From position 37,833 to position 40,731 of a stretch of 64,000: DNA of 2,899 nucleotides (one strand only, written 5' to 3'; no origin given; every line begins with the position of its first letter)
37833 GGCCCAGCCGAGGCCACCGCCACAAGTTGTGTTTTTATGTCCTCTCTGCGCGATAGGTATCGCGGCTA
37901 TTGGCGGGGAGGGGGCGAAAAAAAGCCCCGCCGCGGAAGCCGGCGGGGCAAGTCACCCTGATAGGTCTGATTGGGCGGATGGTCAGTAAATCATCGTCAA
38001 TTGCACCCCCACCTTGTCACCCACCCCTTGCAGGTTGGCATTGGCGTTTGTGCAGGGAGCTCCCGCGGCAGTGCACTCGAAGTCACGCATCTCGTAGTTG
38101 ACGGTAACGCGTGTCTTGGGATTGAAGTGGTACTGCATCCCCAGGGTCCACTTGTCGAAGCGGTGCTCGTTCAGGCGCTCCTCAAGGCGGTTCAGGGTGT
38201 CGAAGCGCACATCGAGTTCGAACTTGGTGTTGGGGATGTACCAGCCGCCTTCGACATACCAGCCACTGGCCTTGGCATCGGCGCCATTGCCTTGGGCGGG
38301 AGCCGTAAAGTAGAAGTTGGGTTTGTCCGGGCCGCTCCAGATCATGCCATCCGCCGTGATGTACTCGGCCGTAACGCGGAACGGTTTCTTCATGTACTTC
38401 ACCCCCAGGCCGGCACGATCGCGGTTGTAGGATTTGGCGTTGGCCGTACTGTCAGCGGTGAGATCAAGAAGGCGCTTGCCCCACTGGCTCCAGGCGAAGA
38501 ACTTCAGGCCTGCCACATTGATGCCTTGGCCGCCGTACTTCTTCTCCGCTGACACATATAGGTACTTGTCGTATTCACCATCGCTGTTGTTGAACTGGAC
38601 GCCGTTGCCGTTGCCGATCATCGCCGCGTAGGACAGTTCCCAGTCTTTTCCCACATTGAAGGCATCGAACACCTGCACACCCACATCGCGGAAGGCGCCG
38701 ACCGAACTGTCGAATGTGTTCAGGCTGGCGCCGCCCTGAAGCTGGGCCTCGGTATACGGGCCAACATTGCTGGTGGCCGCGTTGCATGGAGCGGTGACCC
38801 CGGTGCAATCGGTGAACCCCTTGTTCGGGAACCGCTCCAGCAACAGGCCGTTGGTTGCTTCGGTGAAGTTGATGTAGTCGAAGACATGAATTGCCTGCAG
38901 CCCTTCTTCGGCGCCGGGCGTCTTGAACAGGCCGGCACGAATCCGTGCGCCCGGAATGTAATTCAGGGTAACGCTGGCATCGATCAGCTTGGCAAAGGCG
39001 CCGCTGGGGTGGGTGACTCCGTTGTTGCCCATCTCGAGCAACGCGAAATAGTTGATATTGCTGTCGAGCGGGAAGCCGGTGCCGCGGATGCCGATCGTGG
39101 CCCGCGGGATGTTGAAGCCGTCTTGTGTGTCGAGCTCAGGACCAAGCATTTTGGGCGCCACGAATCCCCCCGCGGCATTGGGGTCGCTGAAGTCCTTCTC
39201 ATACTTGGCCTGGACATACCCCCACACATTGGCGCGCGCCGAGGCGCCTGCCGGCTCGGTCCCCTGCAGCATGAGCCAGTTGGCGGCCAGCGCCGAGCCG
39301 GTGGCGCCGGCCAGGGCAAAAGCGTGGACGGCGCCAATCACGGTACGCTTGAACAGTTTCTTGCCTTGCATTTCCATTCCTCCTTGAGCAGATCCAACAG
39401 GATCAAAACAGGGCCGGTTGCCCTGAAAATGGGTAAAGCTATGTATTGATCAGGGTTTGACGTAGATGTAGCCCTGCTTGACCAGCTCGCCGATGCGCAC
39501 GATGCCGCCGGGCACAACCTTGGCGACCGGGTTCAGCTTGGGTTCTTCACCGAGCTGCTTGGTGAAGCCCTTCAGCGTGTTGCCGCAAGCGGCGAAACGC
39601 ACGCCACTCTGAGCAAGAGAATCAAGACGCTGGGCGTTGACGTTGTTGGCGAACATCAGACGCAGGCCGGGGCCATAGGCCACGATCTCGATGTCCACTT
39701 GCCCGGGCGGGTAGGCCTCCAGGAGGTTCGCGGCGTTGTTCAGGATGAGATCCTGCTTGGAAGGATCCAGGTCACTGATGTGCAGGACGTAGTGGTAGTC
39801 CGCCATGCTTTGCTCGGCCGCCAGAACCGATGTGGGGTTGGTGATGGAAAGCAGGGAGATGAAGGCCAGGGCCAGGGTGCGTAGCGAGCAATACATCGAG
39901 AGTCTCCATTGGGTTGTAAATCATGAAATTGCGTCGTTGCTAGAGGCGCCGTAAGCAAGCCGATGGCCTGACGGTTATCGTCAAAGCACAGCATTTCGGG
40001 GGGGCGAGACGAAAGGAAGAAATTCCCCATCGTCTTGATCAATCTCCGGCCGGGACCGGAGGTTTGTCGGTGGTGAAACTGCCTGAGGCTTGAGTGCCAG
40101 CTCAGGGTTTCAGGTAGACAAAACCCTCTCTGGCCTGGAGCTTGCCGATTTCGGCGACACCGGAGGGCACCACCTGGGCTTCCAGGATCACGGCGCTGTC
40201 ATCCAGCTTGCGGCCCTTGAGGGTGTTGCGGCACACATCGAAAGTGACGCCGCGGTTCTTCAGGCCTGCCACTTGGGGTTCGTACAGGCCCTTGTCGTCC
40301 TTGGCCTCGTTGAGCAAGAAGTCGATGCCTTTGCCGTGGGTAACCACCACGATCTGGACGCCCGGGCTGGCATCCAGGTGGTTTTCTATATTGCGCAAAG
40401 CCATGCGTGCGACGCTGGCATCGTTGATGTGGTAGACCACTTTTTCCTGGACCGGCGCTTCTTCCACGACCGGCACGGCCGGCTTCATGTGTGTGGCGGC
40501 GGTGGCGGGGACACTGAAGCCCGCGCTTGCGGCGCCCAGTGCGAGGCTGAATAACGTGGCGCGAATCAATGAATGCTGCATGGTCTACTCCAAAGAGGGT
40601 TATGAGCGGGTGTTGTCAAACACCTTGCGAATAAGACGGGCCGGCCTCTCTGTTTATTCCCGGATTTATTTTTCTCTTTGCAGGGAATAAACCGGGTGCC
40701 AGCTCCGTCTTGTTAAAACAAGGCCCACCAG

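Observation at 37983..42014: ECF sigma / anti-sigma pair whose periplasmic sensor domain is a paralogue of two adjacent secreted DsrE-like proteins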

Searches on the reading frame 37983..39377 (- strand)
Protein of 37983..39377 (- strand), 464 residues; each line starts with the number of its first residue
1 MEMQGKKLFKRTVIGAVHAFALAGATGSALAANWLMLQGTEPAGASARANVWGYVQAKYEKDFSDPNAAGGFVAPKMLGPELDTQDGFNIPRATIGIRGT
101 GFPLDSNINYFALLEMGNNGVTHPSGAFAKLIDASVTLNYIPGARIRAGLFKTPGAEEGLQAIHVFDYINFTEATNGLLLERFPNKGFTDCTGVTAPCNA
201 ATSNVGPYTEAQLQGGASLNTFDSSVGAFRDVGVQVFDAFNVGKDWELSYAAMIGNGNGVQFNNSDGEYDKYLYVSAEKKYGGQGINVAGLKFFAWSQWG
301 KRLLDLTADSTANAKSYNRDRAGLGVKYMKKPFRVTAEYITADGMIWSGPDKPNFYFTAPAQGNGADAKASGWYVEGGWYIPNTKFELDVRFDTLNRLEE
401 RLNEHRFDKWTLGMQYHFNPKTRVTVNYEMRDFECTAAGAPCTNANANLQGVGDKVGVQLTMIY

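Call 3: search_protein_families(library=pfam, proteins=[window:37983-39377:-], max_evalue=1)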
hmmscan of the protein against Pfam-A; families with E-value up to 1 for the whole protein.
window:37983-39377:- (464 aa): 1 family
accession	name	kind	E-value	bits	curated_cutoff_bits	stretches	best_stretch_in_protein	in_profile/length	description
PF07396.17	Porin_O_P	-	1.7e-10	41.1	20.9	1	313-429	219-342/370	Phosphate-selective porin O and P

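Call 4: search_protein_families(library=ncbifam, proteins=[window:37983-39377:-], max_evalue=1)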
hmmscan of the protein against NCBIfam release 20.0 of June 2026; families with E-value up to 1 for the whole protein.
window:37983-39377:- (464 aa): 1 family
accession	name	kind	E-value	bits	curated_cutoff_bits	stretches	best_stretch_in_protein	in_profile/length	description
NF040900.1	porin_ExtI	equivalog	9e-05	21.4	150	1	364-438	305-381/403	selenite/tellurite reduction operon porin ExtI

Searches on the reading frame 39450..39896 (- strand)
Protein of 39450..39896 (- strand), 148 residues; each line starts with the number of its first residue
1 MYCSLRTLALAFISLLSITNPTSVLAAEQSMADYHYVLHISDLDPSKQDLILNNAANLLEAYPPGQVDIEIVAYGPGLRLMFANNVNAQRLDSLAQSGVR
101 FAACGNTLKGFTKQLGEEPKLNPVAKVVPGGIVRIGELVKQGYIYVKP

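Call 3: search_protein_families(library=pfam, proteins=[window:39450-39896:-], max_evalue=1)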
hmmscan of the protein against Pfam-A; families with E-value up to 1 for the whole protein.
window:39450-39896:- (148 aa): 2 families
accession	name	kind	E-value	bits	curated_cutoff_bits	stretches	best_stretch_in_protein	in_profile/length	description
PF02635.20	DsrE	-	8.6e-06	26.4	22.7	1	49-147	20-115/116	DsrE/DsrF-like family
PF18432.7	ECD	-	0.17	12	25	1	42-68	56-82/110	Extracellular Cadherin domain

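Call 4: search_protein_families(library=ncbifam, proteins=[window:39450-39896:-], max_evalue=1)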
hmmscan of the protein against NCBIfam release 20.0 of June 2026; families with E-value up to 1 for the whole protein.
window:39450-39896:- (148 aa): 2 families
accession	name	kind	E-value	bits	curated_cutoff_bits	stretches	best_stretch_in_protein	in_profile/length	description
TIGR03527.1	selenium_YedF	equivalog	0.094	12.5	110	1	70-111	123-164/194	sulfurtransferase-like selenium metabolism protein YedF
TIGR01969.1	minD_arch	subfamily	0.099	11.8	201.75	1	15-93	25-100/251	cell division ATPase MinD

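Call 80: find_homologous_proteins(query=window:39450-39896:-, max_evalue=0.001)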
Query window:39450-39896:- (148 aa): 463 proteins with E <= 0.001 among 505 candidates; the best 120 are listed.
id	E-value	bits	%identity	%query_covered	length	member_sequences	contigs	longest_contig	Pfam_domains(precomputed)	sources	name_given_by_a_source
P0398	9.7e-90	316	99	100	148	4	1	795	PF02635.21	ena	-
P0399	5.3e-79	281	88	100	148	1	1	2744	PF02635.21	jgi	-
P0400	1.0e-78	280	89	100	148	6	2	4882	PF02635.21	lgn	-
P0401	4.5e-74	265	84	100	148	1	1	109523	PF02635.21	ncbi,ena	-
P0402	7.5e-73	261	84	100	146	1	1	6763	PF02635.21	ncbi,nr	ncbi:MAG: DsrE family protein [Gallionellaceae bacterium]|nr:DsrE family protein [Gallionellaceae ba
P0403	1.0e-72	260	83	100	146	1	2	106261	PF02635.21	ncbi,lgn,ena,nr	ncbi:MAG: DsrE family protein [Gallionellaceae bacterium]|nr:DsrE family protein [Gallionellaceae ba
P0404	2.1e-71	256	82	100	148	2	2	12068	PF02635.21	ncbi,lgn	-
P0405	4.5e-71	255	80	100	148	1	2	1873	-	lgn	-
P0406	3.2e-70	252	81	100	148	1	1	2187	-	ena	-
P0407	3.5e-70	252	80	100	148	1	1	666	PF02635.21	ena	-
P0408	3.5e-70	252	85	86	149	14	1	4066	-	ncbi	-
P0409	5.3e-70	252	79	100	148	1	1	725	PF02635.21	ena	-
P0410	6.4e-70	251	78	100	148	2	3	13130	PF02635.21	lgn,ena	-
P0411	2.4e-69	250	80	100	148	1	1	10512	PF02635.21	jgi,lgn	-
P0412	6.6e-69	248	83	86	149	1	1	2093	-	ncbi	-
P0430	6.6e-66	238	76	100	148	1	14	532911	-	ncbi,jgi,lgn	-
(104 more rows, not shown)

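Call 81: find_encoding_contigs(protein=P0430, flank=6000, max_places=2)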
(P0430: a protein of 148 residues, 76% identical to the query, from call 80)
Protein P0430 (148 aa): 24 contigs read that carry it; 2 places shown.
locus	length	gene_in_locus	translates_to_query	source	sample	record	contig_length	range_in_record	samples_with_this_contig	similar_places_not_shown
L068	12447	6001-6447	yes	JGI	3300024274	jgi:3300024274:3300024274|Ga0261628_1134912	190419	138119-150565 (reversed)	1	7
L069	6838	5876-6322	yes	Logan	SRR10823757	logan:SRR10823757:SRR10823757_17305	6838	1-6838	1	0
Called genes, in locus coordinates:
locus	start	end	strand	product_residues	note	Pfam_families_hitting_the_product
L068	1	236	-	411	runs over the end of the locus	PF00033:Cytochrome_B, PF13631:Cytochrom_B_N_2, PF00032:Cytochrom_B_C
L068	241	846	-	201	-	PF10399:UCR_Fe-S_N, PF00355:Rieske (weak)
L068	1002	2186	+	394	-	PF00089:Trypsin, PF13365:Trypsin_2, PF00595:PDZ, PF13180:PDZ_2, PF17820:PDZ_6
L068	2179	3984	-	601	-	PF03190:Thioredox_DsbH, PF13899:Thioredoxin_7 (weak)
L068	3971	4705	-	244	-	-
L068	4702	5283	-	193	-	PF04542:Sigma70_r2, PF22029:PhyR_sigma2 (weak), PF08281:Sigma70_r4_2, PF04545:Sigma70_r4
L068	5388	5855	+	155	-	PF02635:DsrE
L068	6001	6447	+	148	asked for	-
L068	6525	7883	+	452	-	PF07396:Porin_O_P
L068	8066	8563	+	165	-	PF08308:PEGA (faint), PF09851:SHOCT (weak)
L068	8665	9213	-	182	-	PF00929:RNase_T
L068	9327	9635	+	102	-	-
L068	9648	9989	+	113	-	PF01329:Pterin_4a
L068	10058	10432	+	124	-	PF13682:CZB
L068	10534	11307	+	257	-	PF03193:RsgA_GTPase, PF13191:AAA_16 (faint), PF01926:MMR_HSR1 (weak)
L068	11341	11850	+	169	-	PF02635:DsrE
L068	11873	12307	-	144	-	PF00571:CBS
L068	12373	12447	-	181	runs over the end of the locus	PF01965:DJ-1_PfpI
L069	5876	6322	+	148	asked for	-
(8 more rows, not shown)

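Call 83: search_protein_families(library=pfam, proteins=[L068:3971-4705:-, L068:2179-3984:-, L068:1002-2186:+, L068:11341-11850:+], max_evalue=0.01)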
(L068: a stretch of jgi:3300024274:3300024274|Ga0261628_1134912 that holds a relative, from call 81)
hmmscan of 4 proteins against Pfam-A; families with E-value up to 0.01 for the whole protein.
L068:3971-4705:- (244 aa): 0 families

L068:2179-3984:- (601 aa): 2 families
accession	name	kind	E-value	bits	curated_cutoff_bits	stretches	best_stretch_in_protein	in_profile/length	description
PF03190.21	Thioredox_DsbH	-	2.7e-46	157.9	27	1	30-173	2-151/163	Protein of unknown function, DUF255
PF13899.12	Thioredoxin_7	-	7.6e-07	29.6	27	1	49-139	1-83/83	Thioredoxin-like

L068:1002-2186:+ (394 aa): 7 families
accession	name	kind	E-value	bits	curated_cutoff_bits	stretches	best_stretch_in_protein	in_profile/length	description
PF13365.12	Trypsin_2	-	5.2e-39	134.7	27.6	1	112-246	1-144/144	Trypsin-like peptidase domain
PF00089.32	Trypsin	-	7.5e-22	78.7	20.6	1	111-271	26-218/220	Trypsin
PF13180.12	PDZ_2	-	2.3e-14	53.9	27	1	287-376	3-80/80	PDZ domain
PF17820.7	PDZ_6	-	8.4e-13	48.3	27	1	312-365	2-54/54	PDZ domain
PF00595.29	PDZ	-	1e-11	45.5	23.2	1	277-360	3-77/81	PDZ domain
PF10459.15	Peptidase_S46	-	0.00013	21.2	22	0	110-131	47-68/698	Peptidase S46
PF14685.13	PDZ_Tricorn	-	0.0096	16.3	25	0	325-368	37-81/88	Tricorn protease PDZ domain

L068:11341-11850:+ (169 aa): 1 family
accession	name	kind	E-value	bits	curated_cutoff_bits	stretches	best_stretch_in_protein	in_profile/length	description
PF02635.20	DsrE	-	6.9e-15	55.7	22.7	1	44-156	15-116/116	DsrE/DsrF-like family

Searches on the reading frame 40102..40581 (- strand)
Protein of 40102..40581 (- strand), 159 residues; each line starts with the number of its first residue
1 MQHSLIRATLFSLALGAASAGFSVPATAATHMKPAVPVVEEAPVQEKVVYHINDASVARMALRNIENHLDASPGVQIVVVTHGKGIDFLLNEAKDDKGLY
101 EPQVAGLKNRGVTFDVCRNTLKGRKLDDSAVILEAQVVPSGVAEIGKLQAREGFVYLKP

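Call 3: search_protein_families(library=pfam, proteins=[window:40102-40581:-], max_evalue=1)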
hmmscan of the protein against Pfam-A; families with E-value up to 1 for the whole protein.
window:40102-40581:- (159 aa): 2 families
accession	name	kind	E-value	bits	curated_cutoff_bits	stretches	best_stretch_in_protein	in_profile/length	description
PF02635.20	DsrE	-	4.2e-10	40.2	22.7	1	68-151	31-109/116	DsrE/DsrF-like family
PF00300.27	His_Phos_1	-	0.22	11.6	21.7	1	58-96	123-160/194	Histidine phosphatase superfamily (branch 1)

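Call 4: search_protein_families(library=ncbifam, proteins=[window:40102-40581:-], max_evalue=1)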
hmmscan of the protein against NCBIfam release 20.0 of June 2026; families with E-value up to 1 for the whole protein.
window:40102-40581:- (159 aa): 2 families
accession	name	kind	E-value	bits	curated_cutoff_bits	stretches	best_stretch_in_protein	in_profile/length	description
NF045788.1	Omp38Acinit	equivalog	0.052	12.6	500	1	29-52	202-225/354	outer membrane protein Omp38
NF012100.0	blaVIM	exception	0.053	12.8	500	1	20-75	17-72/266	VIM family subclass B1 metallo-beta-lactamase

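Call 37: find_homologous_proteins(query=window:40102-40581:-, max_evalue=0.001)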
Query window:40102-40581:- (159 aa): 1894 proteins with E <= 0.001 among 1981 candidates; the best 120 are listed.
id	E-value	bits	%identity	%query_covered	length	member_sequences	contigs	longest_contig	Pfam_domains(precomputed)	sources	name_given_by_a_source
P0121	1.5e-95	335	99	100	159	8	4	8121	PF02635.21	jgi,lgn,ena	-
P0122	3.3e-86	305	91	100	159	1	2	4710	PF02635.21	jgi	-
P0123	4.2e-86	304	89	100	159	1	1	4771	PF02635.21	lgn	-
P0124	8.4e-85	300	89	100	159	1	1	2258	PF02635.21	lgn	-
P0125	1.0e-81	290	87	100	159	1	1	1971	PF02635.21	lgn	-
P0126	7.5e-72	258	75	100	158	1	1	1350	PF02635.21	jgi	jgi:intracellular sulfur oxidation DsrE/DsrF family protein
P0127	1.7e-68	247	73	100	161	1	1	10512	PF02635.21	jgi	-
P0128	3.1e-65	237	90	73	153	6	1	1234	PF02635.21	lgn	-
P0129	3.2e-65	237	74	100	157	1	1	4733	PF02635.21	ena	-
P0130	5.4e-65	236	74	100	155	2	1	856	PF02635.21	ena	-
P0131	3.7e-64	233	91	73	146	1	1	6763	PF02635.21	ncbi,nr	ncbi:MAG: DsrE family protein [Gallionellaceae bacterium]|nr:DsrE family protein [Gallionellaceae ba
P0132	5.3e-64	233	91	73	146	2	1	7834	PF02635.21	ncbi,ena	-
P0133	2.5e-63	230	89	70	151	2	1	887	PF02635.21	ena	-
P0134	2.8e-63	230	83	79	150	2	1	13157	PF02635.21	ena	-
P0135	3.5e-63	230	88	75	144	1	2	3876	PF02635.21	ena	-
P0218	8.8e-59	216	70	100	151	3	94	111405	PF02635.21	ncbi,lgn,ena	-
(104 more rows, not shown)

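Call 54: find_encoding_contigs(protein=P0218, flank=6000, max_places=3)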
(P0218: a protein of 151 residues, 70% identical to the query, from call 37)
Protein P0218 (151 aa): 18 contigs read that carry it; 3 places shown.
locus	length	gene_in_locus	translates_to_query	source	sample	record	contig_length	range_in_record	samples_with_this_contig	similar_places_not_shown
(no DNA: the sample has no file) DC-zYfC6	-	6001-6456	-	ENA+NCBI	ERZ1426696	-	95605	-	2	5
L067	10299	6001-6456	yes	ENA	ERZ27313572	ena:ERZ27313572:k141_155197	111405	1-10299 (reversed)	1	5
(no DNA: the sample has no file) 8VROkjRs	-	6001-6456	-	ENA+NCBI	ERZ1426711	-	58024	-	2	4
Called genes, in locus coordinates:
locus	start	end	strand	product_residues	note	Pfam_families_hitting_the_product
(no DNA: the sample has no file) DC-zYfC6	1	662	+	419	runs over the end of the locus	PF16491:Peptidase_M48_N, PF01435:Peptidase_M48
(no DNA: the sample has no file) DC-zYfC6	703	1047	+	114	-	PF01329:Pterin_4a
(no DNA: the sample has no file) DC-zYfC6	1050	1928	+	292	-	PF03193:RsgA_GTPase, PF01926:MMR_HSR1 (faint)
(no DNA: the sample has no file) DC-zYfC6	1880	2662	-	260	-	PF00849:PseudoU_synth_2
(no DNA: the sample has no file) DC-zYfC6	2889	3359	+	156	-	-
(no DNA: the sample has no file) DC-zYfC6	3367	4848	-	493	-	PF00479:G6PD_N, PF02781:G6PD_C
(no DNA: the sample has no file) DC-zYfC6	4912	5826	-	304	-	PF03446:NAD_binding_2, PF00393:6PGD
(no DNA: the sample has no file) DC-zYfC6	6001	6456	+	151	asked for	PF02635:DsrE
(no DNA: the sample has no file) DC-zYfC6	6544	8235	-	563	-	PF00989:PAS, PF13426:PAS_9, PF08447:PAS_3, PF00672:HAMP, PF00015:MCPsignal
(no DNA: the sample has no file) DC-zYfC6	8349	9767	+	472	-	PF08323:Glyco_transf_5, PF13439:Glyco_transf_4 (faint), PF13579:Glyco_trans_4_4 (weak), PF00534:Glycos_transf_1, PF13692:Glyco_trans_1_4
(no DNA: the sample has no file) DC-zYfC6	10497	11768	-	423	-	PF00275:EPSP_synthase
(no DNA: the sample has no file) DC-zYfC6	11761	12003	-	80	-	PF01722:BolA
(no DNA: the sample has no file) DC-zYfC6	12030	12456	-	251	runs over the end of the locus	PF01061:ABC2_membrane, PF12698:ABC2_membrane_3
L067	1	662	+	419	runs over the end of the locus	PF16491:Peptidase_M48_N, PF01435:Peptidase_M48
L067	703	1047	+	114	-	PF01329:Pterin_4a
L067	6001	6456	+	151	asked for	PF02635:DsrE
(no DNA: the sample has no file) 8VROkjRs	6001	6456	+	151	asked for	PF02635:DsrE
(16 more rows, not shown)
